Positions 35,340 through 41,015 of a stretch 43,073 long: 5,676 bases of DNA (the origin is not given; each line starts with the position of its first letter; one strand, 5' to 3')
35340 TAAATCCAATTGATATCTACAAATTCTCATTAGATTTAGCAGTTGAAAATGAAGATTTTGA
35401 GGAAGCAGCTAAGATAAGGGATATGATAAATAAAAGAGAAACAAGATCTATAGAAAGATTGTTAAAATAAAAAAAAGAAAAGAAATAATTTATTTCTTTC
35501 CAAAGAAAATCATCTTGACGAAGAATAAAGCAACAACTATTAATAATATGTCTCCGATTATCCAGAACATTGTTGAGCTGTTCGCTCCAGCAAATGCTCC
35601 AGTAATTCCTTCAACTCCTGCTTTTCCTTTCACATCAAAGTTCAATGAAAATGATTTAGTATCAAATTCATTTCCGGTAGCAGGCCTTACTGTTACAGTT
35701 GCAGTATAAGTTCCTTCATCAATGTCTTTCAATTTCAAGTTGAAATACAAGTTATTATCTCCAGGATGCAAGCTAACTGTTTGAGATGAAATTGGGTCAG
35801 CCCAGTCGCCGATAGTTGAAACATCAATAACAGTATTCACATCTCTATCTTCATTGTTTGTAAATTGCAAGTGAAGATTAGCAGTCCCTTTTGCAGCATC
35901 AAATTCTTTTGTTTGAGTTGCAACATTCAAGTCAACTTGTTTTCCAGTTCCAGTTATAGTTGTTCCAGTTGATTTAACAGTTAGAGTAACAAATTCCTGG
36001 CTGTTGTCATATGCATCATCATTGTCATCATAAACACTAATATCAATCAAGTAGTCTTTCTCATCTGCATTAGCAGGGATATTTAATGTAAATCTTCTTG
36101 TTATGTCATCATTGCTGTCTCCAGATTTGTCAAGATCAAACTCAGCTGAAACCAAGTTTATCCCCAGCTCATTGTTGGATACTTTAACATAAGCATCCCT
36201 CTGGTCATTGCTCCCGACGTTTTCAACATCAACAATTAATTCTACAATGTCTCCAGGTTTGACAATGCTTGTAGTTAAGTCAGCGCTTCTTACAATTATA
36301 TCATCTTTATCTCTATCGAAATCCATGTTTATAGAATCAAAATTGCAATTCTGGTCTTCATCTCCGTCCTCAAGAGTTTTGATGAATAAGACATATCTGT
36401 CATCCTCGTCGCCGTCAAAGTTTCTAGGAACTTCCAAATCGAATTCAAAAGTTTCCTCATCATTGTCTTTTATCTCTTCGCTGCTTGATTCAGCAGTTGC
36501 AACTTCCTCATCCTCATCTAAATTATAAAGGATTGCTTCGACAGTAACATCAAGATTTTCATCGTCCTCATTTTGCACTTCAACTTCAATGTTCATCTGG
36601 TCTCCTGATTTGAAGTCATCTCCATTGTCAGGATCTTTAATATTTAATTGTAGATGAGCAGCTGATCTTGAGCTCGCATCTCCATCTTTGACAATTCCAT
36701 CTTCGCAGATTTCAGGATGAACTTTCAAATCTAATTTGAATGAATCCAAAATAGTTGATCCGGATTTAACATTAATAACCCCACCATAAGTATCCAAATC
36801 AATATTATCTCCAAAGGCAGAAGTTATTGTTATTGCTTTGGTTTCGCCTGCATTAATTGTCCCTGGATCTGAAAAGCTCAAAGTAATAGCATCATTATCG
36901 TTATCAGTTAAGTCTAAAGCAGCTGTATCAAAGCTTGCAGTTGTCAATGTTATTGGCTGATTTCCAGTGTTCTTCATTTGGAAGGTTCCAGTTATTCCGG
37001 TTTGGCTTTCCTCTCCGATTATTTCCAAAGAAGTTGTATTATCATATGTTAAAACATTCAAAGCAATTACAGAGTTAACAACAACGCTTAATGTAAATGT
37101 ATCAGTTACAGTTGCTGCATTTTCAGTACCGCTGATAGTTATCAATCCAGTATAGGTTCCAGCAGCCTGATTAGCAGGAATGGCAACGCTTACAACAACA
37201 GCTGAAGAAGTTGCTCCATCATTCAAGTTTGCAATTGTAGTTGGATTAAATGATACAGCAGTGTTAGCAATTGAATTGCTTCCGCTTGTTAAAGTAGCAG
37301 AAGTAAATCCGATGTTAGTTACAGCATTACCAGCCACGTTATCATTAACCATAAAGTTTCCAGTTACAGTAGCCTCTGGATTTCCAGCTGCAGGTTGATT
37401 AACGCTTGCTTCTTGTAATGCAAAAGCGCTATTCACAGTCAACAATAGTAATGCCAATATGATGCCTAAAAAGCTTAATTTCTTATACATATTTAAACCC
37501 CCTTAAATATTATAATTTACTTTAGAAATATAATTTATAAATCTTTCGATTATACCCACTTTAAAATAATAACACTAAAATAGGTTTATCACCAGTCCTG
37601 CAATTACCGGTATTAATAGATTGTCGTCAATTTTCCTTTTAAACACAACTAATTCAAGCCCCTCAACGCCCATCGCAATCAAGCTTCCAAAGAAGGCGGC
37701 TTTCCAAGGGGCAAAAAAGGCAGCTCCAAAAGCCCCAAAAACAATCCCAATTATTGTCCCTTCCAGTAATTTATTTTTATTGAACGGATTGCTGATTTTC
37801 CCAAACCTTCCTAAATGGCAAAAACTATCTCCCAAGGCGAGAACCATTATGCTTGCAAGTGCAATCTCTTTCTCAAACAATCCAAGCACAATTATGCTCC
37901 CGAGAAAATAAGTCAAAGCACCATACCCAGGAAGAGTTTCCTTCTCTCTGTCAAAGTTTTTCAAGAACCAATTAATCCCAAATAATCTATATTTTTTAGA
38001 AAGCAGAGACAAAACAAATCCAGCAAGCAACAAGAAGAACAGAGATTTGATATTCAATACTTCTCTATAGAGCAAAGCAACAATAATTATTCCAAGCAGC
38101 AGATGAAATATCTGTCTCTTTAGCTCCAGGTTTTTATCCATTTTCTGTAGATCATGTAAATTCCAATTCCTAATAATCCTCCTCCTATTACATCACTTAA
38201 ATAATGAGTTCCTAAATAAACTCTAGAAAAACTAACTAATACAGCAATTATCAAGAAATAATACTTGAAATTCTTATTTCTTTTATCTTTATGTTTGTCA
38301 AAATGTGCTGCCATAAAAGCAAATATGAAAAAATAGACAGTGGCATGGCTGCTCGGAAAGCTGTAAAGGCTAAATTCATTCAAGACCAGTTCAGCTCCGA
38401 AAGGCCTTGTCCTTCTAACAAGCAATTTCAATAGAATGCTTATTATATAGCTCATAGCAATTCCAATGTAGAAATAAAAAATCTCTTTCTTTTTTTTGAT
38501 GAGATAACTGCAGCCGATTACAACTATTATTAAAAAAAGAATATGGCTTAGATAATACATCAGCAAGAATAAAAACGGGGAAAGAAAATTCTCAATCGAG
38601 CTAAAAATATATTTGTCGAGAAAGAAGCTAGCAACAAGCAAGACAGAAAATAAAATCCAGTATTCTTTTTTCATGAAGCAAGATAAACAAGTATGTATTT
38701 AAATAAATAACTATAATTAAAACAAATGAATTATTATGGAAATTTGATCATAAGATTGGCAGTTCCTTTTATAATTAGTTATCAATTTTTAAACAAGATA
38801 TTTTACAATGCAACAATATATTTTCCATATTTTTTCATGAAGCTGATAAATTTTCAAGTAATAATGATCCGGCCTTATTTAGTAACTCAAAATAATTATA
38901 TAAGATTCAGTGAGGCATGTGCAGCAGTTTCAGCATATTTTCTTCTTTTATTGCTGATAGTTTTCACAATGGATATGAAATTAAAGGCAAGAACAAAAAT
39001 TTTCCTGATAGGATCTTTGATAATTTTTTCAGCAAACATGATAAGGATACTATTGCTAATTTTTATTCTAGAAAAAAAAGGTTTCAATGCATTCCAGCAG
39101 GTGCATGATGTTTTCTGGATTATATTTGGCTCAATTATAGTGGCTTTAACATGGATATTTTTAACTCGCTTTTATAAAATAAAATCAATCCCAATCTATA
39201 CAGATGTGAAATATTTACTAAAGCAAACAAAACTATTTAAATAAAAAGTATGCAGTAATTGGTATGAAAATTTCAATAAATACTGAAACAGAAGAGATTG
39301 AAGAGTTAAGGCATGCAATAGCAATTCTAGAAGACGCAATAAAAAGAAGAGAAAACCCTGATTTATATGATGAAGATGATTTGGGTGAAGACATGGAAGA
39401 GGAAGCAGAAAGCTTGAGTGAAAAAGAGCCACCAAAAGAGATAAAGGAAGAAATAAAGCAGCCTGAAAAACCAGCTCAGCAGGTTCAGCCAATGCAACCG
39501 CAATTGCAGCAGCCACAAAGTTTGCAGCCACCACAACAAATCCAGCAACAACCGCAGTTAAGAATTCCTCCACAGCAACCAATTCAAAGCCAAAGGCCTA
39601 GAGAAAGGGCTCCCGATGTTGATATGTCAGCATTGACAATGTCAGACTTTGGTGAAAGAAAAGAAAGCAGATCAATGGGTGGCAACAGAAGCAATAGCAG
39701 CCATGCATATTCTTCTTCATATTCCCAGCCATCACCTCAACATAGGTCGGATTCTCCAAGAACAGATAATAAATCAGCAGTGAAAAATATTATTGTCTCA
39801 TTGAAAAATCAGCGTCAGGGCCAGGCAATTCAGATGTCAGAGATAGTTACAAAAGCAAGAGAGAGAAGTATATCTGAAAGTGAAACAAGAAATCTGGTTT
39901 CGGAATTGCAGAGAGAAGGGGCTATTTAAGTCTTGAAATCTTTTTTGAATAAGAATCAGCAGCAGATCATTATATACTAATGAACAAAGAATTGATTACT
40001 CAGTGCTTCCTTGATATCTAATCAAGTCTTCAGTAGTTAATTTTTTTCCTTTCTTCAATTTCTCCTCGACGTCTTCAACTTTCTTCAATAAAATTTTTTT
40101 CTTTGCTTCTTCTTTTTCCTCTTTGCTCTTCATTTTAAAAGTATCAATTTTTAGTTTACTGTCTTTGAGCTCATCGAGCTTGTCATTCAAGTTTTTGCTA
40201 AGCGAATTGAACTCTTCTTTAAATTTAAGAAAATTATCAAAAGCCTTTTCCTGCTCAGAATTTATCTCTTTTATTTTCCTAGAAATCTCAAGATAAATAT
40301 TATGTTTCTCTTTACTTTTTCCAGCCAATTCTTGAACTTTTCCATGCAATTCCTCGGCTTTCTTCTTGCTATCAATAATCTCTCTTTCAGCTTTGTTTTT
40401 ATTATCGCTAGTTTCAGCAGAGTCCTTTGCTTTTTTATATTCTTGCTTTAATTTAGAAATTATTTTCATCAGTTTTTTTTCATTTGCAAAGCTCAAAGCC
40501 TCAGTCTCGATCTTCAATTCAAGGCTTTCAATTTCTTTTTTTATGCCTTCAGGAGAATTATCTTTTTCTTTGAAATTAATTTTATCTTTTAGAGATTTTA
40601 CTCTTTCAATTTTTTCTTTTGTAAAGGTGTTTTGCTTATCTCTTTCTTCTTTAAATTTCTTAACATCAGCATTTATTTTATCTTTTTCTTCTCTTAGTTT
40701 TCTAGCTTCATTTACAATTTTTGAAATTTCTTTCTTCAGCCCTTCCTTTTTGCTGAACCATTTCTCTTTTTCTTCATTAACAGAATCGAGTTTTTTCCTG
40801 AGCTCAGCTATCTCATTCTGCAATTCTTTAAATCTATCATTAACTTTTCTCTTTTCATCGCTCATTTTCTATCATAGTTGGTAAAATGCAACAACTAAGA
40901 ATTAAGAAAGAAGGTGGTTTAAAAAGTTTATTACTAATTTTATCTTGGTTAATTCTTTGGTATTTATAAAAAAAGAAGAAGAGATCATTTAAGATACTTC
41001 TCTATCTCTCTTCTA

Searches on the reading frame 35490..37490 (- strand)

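Call 11: search_protein_families(library=pfam, proteins=[window:35490-37490:-], max_evalue=0.001)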
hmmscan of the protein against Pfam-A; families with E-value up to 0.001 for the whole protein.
window:35490-37490:- (666 aa): 0 families

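Call 61: search_protein_families(library=ncbifam, proteins=[window:35490-37490:-], max_evalue=0.1)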
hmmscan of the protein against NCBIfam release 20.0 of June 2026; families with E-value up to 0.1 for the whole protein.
window:35490-37490:- (666 aa): 4 families
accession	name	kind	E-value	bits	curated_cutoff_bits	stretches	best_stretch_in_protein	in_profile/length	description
NF033506.0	PACE-CTERM-PROT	exception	4.3e-53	180.9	110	1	5-653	6-616/627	putative S-layer protein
TIGR03900.1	prc_long_Delta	hypoth_equivalog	2.4e-05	22.5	660.95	1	275-495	551-771/973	MXAN_5808 family serine peptidase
NF041463.1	GalB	equivalog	0.011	13.6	900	0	298-377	250-339/869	beta-galactosidase GalB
NF007392.0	PRK09918.1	subfamily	0.046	13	183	1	126-218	9-92/236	fimbria/pilus chaperone family protein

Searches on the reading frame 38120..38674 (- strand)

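Call 11: search_protein_families(library=pfam, proteins=[window:38120-38674:-], max_evalue=0.001)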
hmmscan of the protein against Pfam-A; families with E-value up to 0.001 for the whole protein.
window:38120-38674:- (184 aa): 2 families
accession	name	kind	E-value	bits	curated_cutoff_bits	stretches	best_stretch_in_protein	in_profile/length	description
PF01569.27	PAP2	-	4.1e-20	72.3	27.2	1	66-182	3-127/130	PAP2 superfamily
PF14378.12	PAP2_3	-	7.6e-10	39.3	27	1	59-174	53-189/190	PAP2 superfamily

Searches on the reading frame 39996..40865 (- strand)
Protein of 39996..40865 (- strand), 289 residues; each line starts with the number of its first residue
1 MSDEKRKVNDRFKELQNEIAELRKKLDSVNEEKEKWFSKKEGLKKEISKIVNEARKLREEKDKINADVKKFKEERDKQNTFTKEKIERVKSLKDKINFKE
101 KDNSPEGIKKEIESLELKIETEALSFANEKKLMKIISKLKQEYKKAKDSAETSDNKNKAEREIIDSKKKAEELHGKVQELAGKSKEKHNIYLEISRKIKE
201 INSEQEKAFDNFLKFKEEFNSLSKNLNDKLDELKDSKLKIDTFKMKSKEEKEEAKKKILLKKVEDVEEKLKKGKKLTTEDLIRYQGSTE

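Call 11: search_protein_families(library=pfam, proteins=[window:39996-40865:-], max_evalue=0.001)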
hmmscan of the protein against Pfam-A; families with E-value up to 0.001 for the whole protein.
window:39996-40865:- (289 aa): 1 family
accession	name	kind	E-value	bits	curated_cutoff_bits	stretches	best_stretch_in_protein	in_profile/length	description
PF23435.1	DUF7121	-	4.4e-17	62.9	29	1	14-287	36-304/307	Family of unknown function (DUF7121)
